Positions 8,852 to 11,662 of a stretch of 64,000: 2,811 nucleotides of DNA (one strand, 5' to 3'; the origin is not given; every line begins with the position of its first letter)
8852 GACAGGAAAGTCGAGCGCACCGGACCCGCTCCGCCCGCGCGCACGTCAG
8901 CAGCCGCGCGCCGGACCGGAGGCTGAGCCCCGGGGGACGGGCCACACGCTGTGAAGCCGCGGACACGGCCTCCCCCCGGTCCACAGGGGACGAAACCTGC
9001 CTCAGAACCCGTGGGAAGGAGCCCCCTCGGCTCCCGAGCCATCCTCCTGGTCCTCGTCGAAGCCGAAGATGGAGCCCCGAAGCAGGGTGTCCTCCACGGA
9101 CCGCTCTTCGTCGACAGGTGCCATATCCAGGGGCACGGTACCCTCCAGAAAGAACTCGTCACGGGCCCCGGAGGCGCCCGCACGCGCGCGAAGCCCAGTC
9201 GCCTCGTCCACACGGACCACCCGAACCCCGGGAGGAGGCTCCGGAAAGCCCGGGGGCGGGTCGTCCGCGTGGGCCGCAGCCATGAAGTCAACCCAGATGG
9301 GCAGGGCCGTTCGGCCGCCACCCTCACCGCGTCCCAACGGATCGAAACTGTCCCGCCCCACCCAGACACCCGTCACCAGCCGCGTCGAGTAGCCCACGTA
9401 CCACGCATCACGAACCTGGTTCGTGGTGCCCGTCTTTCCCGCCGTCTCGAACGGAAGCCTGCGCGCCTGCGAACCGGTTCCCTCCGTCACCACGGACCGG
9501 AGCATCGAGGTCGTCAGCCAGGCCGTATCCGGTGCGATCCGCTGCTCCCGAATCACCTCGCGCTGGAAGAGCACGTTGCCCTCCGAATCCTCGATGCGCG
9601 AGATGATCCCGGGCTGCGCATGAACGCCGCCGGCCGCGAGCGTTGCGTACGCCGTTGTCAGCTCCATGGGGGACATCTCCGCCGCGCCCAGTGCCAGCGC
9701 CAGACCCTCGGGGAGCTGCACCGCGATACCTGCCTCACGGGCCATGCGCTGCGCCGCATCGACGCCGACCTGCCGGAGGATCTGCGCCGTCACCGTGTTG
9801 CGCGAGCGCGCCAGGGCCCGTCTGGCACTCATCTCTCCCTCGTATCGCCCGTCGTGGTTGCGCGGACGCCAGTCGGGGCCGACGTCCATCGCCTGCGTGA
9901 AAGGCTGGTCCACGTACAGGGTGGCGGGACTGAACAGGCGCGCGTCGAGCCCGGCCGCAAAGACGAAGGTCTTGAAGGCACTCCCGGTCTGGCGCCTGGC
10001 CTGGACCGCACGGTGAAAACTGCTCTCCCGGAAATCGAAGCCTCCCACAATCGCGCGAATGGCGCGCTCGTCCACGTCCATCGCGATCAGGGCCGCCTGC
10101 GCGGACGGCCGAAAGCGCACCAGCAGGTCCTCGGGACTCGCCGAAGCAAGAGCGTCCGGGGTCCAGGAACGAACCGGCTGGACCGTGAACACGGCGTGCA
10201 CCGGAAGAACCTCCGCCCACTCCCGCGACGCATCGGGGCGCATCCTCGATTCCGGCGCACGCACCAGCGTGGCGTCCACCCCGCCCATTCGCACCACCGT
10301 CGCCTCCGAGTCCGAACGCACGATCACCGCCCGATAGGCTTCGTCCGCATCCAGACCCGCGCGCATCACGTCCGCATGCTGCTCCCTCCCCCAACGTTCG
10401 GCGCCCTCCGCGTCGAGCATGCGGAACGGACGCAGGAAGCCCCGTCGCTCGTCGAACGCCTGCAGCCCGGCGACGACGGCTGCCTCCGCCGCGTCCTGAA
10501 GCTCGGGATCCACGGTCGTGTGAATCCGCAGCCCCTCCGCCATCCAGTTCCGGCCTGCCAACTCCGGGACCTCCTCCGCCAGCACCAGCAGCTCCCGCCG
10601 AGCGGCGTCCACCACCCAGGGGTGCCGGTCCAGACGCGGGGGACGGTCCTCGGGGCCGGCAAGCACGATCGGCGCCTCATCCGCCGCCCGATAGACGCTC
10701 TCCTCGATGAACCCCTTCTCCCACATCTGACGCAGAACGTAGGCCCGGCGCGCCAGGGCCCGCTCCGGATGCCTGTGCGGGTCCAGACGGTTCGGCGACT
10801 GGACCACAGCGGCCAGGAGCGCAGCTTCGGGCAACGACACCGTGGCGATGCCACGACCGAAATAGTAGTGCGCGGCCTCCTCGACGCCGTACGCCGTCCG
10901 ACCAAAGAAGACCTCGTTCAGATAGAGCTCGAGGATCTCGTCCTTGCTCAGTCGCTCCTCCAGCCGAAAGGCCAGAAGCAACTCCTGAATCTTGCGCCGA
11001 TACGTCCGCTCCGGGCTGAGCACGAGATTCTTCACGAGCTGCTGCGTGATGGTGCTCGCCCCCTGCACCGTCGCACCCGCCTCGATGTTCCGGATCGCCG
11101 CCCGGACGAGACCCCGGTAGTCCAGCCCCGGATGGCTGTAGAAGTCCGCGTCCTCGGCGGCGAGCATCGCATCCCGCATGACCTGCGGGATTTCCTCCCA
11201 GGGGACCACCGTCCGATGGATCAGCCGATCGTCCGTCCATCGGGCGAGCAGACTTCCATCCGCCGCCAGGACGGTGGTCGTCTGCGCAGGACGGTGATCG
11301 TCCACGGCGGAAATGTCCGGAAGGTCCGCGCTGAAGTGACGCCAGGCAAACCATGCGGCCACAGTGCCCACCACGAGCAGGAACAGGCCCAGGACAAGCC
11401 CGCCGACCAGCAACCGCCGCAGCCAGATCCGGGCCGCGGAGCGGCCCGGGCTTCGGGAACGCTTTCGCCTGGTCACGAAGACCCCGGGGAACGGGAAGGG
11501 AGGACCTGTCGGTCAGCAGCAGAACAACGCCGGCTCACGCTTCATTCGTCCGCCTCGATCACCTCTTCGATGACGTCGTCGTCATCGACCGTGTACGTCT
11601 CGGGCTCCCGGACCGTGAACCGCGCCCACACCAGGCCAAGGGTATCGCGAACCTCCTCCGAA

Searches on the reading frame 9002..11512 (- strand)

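Call 66: search_protein_families(library=pfam, proteins=[window:9002-11512:-], max_evalue=0.00001)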
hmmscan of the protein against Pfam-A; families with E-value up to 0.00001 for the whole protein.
window:9002-11512:- (836 aa): 2 families
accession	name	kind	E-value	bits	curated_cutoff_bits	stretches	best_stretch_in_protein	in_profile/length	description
PF00912.28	Transgly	-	1.4e-64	217.3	27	1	96-263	10-177/178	Transglycosylase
PF00905.27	Transpeptidase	-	6.7e-33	114.6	22.1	1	475-709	3-265/299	Penicillin binding protein transpeptidase domain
